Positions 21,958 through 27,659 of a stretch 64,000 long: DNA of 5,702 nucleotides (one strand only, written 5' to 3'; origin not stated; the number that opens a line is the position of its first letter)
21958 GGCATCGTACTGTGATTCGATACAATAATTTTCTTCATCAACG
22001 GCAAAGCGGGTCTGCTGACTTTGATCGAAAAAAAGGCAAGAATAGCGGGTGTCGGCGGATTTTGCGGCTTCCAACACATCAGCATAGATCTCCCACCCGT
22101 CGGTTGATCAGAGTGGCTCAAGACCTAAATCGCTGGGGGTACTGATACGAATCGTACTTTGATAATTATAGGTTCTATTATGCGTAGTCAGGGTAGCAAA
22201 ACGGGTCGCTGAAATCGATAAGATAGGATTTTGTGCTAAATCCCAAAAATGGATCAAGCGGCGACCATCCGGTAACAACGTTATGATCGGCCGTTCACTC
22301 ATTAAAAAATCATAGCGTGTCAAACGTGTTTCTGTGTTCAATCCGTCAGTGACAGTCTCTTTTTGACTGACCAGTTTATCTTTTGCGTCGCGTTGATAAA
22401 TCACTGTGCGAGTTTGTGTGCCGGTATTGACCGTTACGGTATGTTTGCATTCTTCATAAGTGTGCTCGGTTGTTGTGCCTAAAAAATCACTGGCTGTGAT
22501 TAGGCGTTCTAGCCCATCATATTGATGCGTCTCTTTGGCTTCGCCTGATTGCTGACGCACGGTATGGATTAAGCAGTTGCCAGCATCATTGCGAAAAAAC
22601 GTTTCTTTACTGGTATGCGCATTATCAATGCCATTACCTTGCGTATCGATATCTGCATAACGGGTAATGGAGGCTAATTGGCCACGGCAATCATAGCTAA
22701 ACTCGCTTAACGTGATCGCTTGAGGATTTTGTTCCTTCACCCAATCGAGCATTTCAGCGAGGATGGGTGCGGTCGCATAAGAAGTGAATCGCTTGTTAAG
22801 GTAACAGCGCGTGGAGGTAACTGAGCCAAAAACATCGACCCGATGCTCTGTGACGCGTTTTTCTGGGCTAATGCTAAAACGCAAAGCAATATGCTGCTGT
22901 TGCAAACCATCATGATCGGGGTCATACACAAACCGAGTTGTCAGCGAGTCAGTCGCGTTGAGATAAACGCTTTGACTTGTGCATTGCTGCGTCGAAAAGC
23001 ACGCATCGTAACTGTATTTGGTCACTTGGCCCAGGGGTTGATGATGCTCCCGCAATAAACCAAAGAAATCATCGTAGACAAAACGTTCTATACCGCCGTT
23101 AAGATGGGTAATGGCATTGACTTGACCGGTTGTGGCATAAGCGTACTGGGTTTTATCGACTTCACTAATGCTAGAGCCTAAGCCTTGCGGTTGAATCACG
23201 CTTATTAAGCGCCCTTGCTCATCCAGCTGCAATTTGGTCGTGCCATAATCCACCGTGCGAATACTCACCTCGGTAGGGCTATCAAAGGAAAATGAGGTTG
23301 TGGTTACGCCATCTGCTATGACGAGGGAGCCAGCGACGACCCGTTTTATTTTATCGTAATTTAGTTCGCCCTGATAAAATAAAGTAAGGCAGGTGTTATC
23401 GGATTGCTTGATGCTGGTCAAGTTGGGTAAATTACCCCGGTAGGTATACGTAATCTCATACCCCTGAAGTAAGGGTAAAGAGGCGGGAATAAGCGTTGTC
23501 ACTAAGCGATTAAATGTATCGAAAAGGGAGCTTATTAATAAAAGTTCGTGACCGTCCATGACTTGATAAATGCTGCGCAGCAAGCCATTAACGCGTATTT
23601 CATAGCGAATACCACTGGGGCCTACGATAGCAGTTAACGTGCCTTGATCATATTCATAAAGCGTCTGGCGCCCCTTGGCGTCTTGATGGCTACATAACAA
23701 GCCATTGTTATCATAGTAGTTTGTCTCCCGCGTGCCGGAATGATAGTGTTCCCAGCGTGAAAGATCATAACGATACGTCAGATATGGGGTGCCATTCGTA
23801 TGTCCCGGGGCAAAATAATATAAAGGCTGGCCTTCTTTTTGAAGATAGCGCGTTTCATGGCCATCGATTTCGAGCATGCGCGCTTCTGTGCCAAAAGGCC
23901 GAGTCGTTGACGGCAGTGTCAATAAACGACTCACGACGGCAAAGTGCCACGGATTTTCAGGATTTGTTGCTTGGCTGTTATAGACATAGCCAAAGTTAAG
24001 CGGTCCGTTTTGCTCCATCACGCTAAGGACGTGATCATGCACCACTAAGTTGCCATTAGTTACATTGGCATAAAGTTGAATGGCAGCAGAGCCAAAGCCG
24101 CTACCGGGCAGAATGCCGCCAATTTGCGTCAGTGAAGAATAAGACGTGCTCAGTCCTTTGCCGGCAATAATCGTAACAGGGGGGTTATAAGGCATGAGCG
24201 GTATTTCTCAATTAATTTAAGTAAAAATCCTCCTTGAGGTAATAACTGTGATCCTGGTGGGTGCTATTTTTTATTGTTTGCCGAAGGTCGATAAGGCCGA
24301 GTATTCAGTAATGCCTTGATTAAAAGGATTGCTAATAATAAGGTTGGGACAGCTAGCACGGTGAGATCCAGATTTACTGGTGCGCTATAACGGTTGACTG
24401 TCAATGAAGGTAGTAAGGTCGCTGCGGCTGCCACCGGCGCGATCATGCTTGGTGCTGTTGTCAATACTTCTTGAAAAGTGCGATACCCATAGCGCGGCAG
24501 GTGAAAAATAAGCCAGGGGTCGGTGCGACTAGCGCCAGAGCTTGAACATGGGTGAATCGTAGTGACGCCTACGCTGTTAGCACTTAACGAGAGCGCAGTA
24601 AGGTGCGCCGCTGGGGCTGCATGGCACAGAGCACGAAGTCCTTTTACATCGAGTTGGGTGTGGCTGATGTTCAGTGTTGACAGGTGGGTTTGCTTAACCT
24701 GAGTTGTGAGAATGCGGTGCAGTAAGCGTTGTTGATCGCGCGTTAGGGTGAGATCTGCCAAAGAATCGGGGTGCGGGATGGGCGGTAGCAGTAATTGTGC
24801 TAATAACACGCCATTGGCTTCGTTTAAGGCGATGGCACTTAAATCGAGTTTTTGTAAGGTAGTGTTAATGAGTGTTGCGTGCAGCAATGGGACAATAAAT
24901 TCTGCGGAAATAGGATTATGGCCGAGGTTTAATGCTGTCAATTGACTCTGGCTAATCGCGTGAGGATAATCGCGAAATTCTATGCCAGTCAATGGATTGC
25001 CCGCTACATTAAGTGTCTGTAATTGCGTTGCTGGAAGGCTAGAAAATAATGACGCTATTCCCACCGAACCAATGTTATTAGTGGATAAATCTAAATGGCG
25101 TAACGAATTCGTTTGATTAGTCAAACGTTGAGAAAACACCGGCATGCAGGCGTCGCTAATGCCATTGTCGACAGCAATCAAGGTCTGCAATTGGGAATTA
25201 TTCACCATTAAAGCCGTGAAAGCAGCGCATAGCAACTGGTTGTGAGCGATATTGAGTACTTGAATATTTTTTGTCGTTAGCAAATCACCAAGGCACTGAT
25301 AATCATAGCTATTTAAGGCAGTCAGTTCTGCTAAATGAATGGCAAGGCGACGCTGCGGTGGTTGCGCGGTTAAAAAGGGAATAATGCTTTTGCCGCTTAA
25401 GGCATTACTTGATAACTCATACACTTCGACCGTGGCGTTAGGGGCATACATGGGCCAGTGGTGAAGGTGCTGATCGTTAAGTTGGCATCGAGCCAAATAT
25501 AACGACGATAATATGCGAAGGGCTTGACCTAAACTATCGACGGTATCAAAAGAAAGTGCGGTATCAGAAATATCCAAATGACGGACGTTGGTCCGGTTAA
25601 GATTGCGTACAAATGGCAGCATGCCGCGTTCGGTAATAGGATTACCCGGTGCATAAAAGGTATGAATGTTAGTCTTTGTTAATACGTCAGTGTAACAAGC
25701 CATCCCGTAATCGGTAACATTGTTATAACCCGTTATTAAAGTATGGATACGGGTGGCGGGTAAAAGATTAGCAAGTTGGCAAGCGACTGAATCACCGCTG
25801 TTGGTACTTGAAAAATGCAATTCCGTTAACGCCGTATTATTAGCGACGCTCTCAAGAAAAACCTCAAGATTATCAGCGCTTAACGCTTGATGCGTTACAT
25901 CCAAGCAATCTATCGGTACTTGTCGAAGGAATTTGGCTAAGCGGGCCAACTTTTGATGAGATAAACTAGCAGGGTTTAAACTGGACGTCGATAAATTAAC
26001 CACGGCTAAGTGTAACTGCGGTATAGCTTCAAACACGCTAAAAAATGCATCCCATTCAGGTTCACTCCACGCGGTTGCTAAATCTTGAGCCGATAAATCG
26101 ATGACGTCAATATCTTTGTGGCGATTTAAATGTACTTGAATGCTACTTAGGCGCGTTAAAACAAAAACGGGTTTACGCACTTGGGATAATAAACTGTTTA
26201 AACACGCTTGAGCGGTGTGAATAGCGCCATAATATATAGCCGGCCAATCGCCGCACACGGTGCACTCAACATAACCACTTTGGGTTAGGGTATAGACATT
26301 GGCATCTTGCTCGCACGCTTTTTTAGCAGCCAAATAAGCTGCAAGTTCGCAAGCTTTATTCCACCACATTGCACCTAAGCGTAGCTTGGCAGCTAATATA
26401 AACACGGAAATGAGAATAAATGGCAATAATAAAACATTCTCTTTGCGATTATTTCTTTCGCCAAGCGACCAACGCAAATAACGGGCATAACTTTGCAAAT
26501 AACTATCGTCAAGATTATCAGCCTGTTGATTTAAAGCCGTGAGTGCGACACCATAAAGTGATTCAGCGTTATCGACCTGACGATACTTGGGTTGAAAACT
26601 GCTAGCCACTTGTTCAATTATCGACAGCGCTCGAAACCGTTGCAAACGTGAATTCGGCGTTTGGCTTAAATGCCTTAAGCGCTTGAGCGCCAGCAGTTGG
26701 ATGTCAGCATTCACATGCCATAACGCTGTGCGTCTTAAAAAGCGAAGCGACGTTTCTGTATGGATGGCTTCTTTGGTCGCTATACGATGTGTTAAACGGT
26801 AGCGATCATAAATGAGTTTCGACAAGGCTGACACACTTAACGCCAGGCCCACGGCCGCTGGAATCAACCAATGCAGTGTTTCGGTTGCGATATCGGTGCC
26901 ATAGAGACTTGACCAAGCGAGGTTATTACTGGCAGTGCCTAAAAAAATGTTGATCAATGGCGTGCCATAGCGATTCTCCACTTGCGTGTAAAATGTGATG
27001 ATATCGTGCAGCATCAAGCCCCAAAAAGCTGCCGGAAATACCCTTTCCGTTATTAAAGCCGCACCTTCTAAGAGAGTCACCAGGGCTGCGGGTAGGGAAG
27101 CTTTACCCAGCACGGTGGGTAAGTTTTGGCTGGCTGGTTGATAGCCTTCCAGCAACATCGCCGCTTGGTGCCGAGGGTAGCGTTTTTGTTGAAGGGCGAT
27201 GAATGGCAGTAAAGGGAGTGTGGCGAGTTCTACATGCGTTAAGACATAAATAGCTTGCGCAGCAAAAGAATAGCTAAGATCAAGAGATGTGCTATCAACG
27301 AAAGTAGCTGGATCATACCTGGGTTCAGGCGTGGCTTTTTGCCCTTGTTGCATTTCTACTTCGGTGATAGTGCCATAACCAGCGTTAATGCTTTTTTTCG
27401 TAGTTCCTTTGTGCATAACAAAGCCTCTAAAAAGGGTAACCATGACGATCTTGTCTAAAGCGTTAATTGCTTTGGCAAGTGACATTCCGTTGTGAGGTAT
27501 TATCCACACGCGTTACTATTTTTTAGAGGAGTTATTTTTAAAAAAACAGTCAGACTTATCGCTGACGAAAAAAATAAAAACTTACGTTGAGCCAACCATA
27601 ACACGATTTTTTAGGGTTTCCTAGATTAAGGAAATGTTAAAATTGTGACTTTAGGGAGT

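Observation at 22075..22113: A single in-frame TGA splits one 4,383-codon RHS/YD frame into 695-aa and 3,677-aa ORFs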

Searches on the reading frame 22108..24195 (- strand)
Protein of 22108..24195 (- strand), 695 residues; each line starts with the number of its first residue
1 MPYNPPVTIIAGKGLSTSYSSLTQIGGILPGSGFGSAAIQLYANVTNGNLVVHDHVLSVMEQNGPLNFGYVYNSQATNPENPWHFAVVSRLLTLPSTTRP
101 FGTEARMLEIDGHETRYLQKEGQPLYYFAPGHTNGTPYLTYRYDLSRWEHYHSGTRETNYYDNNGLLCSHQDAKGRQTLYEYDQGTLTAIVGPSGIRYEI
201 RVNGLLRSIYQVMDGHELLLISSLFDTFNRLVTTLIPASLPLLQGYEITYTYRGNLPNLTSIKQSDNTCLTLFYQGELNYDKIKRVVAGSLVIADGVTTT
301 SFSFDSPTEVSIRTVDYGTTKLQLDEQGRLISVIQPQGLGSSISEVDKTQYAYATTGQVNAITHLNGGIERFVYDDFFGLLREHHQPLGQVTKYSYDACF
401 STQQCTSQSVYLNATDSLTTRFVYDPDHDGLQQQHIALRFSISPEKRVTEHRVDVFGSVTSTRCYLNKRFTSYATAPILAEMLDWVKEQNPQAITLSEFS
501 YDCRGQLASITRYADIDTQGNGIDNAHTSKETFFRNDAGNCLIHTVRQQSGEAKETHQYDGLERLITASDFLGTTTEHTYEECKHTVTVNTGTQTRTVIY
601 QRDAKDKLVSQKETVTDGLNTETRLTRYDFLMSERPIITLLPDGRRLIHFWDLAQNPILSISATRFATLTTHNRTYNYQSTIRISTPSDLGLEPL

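Call 5: search_protein_families(library=pfam, proteins=[window:22111-24195:-], max_evalue=0.01)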
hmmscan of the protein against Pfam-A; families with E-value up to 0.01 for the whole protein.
window:22111-24195:- (695 aa): 1 family
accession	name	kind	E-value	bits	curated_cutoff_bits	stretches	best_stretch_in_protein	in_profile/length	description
PF05593.20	RHS_repeat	-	1.5e-09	38.5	22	1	161-195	1-36/38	RHS Repeat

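Call 6: search_protein_families(library=ncbifam, proteins=[window:22111-24195:-], max_evalue=0.01)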
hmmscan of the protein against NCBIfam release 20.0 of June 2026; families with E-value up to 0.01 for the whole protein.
window:22111-24195:- (695 aa): 2 families
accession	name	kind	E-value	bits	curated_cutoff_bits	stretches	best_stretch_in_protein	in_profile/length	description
NF041261.1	RHS_core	equivalog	1.8e-12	46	2000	2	136-211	558-634/1261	RHS element core protein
TIGR01643.1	YD_repeat_2x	repeat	6e-07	29.7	15.8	0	161-184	1-24/42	YD repeat-containing protein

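Call 20: find_encoding_contigs(protein=window:22108-24195:-, flank=10000, max_places=10)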
Protein window:22108-24195:- (695 aa): 3 contigs read that carry it; 3 places shown.
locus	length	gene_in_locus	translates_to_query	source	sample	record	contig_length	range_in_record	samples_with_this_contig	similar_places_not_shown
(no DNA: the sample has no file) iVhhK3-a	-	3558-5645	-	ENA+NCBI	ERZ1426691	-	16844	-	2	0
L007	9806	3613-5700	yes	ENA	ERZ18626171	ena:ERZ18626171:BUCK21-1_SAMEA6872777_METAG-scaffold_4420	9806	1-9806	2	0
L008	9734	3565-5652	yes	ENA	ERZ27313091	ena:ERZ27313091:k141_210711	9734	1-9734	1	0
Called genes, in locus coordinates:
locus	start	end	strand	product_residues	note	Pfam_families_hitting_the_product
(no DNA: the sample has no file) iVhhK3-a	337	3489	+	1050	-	PF13516:LRR_6 (faint), PF12799:LRR_4 (faint), PF27087:LRR_TMOD-LMOD (faint), PF00560:LRR_1 (faint)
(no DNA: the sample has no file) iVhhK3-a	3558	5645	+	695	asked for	PF05593:RHS_repeat (faint), PF25023:TEN_YD-shell (faint)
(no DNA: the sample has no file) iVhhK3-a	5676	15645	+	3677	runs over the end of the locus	PF05593:RHS_repeat (faint)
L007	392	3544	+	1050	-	PF13516:LRR_6 (faint), PF12799:LRR_4 (faint), PF27087:LRR_TMOD-LMOD (faint), PF00560:LRR_1 (faint)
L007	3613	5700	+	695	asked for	PF05593:RHS_repeat (faint), PF25023:TEN_YD-shell (faint)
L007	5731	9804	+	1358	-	?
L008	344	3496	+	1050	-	PF13516:LRR_6 (faint), PF12799:LRR_4 (faint), PF27087:LRR_TMOD-LMOD (faint), PF00560:LRR_1 (faint)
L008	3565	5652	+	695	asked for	PF05593:RHS_repeat (faint), PF25023:TEN_YD-shell (faint)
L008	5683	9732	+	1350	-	?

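Call 30: search_solved_structures(query=window:22111-24195:-, max_evalue=0.1)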
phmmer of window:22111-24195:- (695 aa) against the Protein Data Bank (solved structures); distinct sequences matched with E-value up to 0.1: 1.
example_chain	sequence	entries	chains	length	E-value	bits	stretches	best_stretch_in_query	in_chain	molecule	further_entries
8cp6_B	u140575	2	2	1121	0.00025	22.5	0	105-191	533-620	Toxin protein Tse5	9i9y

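Call 41: list_cluster_members(proteins=[window:22111-24195:-, window:11047-22077:-, window:52660-53976:+, window:42220-43362:+, P0001, P0002])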
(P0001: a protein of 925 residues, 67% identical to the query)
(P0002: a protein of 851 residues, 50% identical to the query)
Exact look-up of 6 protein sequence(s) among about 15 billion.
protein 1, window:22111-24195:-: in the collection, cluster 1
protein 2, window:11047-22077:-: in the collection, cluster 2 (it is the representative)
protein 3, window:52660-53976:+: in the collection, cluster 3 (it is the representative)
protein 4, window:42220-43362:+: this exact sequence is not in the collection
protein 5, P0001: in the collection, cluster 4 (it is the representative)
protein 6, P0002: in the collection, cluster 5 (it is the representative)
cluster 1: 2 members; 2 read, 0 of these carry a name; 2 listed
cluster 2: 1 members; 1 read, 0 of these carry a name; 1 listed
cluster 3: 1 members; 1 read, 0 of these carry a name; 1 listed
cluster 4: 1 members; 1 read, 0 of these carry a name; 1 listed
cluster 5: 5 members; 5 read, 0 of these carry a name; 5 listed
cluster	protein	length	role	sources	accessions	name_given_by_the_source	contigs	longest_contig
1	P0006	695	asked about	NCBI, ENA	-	-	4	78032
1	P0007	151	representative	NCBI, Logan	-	-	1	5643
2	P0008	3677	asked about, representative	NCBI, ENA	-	-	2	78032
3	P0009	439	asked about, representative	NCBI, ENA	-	-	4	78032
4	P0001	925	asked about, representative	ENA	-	-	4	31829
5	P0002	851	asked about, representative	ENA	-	-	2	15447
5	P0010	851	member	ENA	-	-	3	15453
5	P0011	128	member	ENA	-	-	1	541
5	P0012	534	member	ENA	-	-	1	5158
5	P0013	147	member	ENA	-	-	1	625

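Call 44: find_encoding_contigs(protein=P0010, flank=10000, max_places=6)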
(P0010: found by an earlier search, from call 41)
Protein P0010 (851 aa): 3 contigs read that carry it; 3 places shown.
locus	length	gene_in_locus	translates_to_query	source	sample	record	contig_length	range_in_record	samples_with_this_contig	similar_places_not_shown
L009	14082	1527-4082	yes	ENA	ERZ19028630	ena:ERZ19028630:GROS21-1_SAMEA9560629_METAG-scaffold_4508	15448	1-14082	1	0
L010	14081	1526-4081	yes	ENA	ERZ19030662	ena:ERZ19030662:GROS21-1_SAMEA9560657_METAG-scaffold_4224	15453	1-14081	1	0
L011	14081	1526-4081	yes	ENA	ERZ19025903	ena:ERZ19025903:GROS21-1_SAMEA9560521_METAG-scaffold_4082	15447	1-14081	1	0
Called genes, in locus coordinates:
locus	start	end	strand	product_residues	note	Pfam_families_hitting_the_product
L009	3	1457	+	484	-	?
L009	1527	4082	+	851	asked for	PF05593:RHS_repeat (weak)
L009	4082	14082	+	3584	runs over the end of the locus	PF05593:RHS_repeat (faint), PF08808:RES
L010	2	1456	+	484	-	?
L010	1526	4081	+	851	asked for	PF05593:RHS_repeat (weak)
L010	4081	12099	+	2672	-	-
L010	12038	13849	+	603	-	-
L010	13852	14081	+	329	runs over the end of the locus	PF08808:RES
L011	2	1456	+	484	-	?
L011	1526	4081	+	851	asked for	PF05593:RHS_repeat (weak)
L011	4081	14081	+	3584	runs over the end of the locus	PF05593:RHS_repeat (faint), PF08808:RES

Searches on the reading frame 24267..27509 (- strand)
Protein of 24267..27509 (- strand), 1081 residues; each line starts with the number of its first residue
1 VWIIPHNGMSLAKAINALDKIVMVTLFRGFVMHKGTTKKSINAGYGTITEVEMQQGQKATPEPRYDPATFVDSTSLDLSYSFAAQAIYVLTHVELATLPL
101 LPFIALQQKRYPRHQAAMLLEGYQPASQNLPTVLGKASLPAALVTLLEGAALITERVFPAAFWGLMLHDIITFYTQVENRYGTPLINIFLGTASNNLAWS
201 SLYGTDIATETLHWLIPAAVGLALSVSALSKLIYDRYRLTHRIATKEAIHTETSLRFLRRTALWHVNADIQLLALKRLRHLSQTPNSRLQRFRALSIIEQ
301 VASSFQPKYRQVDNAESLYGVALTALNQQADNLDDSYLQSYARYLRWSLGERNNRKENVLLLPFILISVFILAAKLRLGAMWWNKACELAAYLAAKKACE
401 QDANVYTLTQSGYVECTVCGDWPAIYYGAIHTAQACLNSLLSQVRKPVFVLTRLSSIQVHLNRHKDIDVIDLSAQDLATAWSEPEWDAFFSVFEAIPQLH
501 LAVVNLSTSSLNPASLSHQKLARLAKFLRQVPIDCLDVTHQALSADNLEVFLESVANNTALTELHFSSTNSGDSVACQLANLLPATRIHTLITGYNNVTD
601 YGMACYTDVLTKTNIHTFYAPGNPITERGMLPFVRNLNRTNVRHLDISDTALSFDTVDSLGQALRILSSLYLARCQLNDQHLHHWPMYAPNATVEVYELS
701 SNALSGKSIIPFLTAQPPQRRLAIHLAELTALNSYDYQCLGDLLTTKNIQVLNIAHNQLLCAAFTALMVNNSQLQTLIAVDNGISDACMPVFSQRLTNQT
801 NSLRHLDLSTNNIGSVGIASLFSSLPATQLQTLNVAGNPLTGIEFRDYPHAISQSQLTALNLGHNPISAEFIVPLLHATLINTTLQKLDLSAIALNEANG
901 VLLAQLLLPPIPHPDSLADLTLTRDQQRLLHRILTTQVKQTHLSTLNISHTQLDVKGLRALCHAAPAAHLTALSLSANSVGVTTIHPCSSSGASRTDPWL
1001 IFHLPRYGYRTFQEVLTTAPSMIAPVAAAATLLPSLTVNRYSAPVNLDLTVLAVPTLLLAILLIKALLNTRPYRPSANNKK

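Call 5: search_protein_families(library=pfam, proteins=[window:24267-27509:-], max_evalue=0.01)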
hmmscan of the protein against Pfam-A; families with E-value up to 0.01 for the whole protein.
window:24267-27509:- (1081 aa): 3 families
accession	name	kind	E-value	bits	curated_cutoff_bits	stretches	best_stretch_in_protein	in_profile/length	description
PF13516.12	LRR_6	-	1.1e-08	34.9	23.4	0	801-821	3-23/24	Leucine Rich repeat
PF12799.13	LRR_4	-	5.1e-07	30.2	27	1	802-844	2-40/44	Leucine Rich repeats (2 copies)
PF00560.39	LRR_1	-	9.1e-07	28.3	20.6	0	802-823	1-21/23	Leucine Rich Repeat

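Call 6: search_protein_families(library=ncbifam, proteins=[window:24267-27509:-], max_evalue=0.01)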
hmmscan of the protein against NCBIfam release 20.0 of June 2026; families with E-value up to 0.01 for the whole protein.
window:24267-27509:- (1081 aa): 0 families
